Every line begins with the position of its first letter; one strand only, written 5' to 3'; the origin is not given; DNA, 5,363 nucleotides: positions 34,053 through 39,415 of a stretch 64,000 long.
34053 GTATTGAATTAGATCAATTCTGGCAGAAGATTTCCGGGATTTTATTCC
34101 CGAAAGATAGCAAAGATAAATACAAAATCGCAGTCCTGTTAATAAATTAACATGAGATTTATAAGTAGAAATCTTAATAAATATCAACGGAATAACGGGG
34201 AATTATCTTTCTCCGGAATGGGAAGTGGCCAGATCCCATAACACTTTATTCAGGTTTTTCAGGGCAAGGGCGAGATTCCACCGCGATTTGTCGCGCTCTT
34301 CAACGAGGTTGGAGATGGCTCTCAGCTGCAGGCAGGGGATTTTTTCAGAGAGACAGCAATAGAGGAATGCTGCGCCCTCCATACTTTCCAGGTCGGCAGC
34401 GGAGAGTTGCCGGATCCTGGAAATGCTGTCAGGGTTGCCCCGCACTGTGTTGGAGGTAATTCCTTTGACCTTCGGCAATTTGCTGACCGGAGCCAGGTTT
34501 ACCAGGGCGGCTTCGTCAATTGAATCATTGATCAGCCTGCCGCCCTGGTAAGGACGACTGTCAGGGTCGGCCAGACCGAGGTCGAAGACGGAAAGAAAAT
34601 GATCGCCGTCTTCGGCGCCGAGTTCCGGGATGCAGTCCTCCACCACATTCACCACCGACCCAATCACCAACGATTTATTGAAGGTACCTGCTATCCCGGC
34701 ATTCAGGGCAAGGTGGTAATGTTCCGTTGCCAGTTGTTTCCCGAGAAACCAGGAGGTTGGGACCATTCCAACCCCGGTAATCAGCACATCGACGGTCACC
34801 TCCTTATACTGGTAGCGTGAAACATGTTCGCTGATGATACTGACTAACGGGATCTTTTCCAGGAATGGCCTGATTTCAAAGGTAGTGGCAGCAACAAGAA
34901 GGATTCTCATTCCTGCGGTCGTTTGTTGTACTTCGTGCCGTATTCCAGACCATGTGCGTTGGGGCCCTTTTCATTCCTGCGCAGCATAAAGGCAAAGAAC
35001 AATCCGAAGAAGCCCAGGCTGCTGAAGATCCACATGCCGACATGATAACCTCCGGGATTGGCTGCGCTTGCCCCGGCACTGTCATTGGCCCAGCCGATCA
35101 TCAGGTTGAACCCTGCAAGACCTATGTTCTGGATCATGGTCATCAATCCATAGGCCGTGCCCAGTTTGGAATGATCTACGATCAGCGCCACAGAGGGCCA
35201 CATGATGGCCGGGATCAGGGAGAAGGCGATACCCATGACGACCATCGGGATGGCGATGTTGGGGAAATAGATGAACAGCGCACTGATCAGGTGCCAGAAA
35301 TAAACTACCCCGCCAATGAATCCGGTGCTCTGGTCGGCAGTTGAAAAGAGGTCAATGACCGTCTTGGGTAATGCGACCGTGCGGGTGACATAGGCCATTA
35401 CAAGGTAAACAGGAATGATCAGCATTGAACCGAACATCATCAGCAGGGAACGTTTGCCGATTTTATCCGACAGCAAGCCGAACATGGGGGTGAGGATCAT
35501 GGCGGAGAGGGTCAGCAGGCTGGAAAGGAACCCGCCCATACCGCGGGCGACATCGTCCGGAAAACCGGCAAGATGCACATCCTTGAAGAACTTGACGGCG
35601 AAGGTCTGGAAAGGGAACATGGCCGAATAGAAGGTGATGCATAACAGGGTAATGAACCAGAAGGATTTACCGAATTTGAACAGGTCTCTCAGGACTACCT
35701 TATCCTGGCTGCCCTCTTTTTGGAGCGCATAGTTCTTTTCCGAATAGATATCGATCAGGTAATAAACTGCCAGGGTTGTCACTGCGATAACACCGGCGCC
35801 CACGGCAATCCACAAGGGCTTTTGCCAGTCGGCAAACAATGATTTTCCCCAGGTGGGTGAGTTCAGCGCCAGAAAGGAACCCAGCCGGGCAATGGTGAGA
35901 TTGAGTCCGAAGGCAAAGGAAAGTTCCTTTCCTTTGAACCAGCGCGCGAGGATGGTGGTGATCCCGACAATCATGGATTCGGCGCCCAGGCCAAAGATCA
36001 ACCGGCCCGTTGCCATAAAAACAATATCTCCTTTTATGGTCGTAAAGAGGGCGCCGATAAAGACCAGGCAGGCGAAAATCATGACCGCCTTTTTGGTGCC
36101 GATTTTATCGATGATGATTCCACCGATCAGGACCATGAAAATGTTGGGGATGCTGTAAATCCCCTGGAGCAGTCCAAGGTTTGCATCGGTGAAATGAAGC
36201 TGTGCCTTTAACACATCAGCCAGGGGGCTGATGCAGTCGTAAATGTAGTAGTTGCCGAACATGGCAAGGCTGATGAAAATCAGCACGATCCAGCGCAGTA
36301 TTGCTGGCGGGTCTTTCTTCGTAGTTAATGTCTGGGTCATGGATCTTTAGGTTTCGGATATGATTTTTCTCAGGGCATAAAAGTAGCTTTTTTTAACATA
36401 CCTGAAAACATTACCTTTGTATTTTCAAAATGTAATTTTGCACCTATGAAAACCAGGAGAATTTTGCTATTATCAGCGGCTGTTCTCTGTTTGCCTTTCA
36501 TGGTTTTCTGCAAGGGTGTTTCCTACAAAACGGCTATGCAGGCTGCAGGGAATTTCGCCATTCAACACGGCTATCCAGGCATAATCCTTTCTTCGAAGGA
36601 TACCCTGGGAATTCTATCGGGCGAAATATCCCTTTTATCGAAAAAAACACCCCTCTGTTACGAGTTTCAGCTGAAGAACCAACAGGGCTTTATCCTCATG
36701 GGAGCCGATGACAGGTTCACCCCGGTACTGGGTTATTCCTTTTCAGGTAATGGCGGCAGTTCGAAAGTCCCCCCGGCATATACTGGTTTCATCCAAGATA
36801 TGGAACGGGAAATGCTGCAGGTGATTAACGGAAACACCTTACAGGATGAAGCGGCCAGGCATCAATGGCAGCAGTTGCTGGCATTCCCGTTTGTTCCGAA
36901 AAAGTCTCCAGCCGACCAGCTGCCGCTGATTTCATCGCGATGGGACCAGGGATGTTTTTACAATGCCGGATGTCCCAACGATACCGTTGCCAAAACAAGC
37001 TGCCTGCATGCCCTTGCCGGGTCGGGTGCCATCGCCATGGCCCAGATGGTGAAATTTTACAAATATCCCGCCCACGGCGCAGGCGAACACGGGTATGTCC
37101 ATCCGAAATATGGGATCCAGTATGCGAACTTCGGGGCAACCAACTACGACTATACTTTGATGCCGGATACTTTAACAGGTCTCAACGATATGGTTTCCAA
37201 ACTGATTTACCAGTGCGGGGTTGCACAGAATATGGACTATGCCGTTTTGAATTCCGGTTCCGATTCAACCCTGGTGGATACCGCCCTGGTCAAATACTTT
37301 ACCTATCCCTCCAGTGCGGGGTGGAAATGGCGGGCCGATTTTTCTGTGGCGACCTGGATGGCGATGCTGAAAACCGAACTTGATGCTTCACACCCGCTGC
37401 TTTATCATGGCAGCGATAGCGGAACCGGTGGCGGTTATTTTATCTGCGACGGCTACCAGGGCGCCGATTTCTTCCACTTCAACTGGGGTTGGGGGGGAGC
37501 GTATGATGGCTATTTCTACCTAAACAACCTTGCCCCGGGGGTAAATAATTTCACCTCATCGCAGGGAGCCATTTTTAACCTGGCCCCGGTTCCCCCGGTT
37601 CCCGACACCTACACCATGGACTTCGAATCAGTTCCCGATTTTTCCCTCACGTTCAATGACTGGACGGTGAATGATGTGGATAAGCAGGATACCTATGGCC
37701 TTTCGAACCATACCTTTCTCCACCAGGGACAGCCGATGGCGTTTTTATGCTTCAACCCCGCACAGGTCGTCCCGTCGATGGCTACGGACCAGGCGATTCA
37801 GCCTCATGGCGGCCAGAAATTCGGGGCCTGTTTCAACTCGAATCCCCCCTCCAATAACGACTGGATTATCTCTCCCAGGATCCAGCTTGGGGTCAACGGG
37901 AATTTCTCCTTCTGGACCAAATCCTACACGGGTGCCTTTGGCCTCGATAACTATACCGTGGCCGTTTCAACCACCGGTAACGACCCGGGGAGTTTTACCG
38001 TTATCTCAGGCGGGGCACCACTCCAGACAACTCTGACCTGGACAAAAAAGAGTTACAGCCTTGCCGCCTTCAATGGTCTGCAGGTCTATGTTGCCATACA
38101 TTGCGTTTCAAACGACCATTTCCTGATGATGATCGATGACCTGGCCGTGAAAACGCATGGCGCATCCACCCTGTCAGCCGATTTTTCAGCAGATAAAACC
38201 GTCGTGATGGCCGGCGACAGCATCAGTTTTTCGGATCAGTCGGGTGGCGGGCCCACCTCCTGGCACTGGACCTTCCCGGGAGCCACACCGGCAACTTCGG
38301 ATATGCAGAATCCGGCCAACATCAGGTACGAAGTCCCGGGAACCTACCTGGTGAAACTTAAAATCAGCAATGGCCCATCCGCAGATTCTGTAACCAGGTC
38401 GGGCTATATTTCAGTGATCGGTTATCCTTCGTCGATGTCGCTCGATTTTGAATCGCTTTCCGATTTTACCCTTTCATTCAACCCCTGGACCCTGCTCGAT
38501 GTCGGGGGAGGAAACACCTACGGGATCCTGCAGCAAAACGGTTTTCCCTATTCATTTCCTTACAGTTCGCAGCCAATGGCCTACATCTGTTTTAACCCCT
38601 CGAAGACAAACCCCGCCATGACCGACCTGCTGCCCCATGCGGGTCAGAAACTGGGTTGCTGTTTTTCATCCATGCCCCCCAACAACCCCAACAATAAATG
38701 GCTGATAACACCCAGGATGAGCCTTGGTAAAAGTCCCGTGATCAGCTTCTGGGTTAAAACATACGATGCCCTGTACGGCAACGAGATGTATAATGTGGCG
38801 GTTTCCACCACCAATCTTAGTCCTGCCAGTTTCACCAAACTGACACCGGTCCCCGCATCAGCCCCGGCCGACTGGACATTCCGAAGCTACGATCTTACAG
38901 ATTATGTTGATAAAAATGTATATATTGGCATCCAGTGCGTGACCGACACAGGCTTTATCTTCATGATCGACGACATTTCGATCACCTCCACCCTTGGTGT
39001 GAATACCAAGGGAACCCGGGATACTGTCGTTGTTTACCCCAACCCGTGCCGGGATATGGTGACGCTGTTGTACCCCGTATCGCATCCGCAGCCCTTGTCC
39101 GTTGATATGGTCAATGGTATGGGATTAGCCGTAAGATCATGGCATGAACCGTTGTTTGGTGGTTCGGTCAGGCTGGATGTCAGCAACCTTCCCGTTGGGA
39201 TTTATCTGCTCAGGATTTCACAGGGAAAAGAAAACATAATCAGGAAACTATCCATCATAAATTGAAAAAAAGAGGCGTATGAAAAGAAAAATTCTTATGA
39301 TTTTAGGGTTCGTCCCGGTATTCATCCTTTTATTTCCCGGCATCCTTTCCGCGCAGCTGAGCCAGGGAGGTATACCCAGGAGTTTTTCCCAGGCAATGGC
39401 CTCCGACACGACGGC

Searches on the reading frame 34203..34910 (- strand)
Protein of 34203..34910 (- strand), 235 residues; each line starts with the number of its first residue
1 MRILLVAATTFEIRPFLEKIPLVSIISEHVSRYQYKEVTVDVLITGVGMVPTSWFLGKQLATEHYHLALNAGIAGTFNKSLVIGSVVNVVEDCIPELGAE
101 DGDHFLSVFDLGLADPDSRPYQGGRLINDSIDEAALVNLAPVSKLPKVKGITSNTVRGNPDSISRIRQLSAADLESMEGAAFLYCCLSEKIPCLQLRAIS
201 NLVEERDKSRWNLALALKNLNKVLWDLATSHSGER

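Call 10: search_protein_families(library=pfam, proteins=[window:34203-34910:-], max_evalue=0.001)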
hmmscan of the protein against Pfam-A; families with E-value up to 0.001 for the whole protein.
window:34203-34910:- (235 aa): 1 family
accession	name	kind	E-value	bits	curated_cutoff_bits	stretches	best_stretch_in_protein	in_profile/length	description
PF01048.26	PNP_UDP_1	-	2.2e-15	57.1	25.1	1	2-226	1-230/233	Phosphorylase superfamily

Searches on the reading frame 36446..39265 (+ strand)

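Call 10: search_protein_families(library=pfam, proteins=[window:36446-39265:+], max_evalue=0.001)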
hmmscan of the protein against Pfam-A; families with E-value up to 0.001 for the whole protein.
window:36446-39265:+ (939 aa): 7 families
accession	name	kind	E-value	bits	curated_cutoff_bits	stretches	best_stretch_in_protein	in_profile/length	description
PF01640.23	Peptidase_C10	-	1.8e-46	159.3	26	1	166-357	1-194/194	Peptidase C10 family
PF13734.11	Inhibitor_I69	-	1.5e-10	41.9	25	1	25-122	4-97/98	Spi protease inhibitor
PF18962.6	Por_Secre_tail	-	1.2e-09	38.7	27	1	863-937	1-75/75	Secretion system C-terminal sorting domain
PF07675.18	Cleaved_Adhesin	-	1.4e-07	32.1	21.4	0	469-567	60-173/174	Cleaved Adhesin Domain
PF00801.26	PKD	-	2e-07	31.3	23.5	1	580-648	4-73/80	PKD domain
PF18911.6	PKD_4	-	5.2e-06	26.9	27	1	592-654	23-82/85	PKD domain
PF20773.4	InhA-like_MAM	-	0.00057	19.9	26.9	0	529-582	120-176/191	Immune inhibitor A-like, MAM domain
